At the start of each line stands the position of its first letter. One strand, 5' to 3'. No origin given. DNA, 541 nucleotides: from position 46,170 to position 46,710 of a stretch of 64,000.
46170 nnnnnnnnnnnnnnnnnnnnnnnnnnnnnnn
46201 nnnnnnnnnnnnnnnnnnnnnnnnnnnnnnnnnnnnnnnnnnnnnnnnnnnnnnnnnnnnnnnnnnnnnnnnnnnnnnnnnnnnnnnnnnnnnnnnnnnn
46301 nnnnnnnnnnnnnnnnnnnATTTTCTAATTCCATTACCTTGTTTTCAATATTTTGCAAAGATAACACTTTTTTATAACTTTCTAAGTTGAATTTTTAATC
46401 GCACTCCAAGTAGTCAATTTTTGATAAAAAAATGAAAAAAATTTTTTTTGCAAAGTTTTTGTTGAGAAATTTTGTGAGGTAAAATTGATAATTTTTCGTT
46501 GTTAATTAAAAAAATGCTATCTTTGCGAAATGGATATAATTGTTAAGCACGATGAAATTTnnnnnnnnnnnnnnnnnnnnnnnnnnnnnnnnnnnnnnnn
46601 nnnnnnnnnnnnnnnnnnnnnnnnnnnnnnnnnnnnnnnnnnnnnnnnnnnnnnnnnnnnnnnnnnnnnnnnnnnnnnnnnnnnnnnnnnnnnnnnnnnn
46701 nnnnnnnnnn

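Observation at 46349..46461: hflX and hydrolase promoters are homologous arms; copy E is the element without segment 1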

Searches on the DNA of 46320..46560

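Call 70: search_rna_families(source=window, start=46320, end=46560, threshold=evalue, max_evalue=1)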
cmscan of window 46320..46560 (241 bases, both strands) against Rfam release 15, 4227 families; matches with E-value up to 1: 0.
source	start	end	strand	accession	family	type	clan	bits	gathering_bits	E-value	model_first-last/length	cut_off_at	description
